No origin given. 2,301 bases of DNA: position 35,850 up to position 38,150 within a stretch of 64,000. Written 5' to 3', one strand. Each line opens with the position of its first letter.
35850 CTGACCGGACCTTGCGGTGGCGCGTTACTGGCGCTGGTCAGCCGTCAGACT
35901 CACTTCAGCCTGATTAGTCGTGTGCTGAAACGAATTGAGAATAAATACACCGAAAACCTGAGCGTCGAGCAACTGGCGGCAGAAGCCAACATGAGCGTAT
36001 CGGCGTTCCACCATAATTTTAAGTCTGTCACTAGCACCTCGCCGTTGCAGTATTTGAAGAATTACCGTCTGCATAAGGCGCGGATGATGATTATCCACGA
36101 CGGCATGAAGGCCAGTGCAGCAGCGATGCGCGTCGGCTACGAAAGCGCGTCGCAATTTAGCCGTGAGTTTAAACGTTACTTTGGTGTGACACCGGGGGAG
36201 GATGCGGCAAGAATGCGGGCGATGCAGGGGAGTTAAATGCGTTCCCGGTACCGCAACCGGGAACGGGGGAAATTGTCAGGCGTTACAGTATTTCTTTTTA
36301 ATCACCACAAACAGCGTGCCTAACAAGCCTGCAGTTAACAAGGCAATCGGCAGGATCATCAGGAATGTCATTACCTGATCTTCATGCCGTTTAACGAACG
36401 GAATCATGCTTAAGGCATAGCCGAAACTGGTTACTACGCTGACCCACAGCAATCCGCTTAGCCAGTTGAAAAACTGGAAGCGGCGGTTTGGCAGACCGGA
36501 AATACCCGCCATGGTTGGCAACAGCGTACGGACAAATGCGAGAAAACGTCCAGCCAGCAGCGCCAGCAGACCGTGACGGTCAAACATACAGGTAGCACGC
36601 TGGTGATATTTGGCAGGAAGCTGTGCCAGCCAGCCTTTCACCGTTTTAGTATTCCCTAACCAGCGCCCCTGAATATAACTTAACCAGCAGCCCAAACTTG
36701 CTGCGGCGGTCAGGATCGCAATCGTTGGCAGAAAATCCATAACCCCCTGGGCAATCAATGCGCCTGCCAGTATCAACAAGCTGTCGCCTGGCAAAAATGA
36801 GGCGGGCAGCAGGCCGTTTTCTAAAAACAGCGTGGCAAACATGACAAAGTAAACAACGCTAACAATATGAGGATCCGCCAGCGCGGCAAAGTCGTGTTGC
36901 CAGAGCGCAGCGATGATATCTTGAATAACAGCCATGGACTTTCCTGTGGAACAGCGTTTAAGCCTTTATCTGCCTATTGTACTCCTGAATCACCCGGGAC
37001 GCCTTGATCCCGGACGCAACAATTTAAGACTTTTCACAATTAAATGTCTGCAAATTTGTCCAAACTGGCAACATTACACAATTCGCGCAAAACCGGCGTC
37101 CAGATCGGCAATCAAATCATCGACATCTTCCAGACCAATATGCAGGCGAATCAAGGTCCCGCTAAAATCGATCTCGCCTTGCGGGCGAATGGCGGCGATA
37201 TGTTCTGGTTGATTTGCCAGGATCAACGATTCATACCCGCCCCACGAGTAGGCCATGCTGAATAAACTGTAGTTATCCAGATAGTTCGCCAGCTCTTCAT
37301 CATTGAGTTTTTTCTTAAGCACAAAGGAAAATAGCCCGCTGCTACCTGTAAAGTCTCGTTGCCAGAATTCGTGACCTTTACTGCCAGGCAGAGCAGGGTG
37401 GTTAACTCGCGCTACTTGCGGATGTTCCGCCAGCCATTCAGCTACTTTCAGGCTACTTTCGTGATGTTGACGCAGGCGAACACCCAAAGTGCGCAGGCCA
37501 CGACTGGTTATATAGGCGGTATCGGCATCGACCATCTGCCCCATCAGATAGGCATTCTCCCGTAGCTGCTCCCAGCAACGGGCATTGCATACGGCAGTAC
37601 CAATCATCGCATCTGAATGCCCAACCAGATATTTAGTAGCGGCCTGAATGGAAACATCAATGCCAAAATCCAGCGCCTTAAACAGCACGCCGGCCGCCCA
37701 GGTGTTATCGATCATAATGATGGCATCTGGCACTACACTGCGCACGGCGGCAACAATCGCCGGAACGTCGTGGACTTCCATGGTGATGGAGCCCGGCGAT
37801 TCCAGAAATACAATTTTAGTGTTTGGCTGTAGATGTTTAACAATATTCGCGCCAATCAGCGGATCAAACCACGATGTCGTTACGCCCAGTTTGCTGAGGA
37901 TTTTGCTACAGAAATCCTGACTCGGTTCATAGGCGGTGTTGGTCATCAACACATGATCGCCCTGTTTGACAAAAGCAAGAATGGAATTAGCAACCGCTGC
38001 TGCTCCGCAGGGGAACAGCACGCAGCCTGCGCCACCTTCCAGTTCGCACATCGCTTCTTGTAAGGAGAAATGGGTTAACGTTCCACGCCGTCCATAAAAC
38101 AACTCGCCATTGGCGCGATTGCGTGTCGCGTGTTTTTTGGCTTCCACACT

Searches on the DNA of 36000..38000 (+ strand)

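Call 84: search_dna_similar(query=window:36000-38000:+, collection=ecoli_genomes, mode=near, max_rows=5)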
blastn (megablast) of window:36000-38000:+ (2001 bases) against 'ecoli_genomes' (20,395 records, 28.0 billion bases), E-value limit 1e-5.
Records with a match: 5423; places in all: 5428; records where one place covers at least 80% of the query: 5421.
Genomes with a match: 5423 of 5426; with a place that covers at least 80% of the query: 5421. Places per genome that has any: lowest 1, median 1, highest 2. On chromosomes: 5427 places; on plasmids: 1.
Best place of each record, by identity: >=99% 13; 95-99% 5146; 90-95% 264.
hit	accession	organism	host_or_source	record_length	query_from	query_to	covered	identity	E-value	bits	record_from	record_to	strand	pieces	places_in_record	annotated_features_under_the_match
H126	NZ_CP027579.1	Escherichia coli strain 2013C-4282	Homo sapiens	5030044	1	2001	100%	100.0%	0e+0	3696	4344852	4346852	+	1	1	metC: cystathionine beta-lyase | yghB: DedA family general envelope maintenance protein YghB | yqhC: DNA-binding transcriptional regulator YqhC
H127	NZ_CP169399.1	Escherichia coli strain MFDS1022581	Animal source foods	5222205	1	2001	100%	99.7%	0e+0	3657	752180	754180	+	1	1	metC: cystathionine beta-lyase | yghB: DedA family general envelope maintenance protein YghB | yqhC: DNA-binding transcriptional regulator YqhC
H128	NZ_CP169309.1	Escherichia coli strain MFDS1019527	cattle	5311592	1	2001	100%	99.7%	0e+0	3657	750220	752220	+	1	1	metC: cystathionine beta-lyase | yghB: DedA family general envelope maintenance protein YghB | yqhC: DNA-binding transcriptional regulator YqhC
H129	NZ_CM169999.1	Escherichia coli strain N96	Tibetan Pig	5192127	1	2001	100%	99.6%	0e+0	3651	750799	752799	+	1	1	metC: cystathionine beta-lyase | yghB: DedA family general envelope maintenance protein YghB | yqhC: DNA-binding transcriptional regulator YqhC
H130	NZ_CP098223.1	Escherichia coli strain Z0117EC0005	Canis lupus familiaris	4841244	1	2001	100%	99.3%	0e+0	3613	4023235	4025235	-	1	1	metC: cystathionine beta-lyase | yghB: DedA family general envelope maintenance protein YghB | yqhC: DNA-binding transcriptional regulator YqhC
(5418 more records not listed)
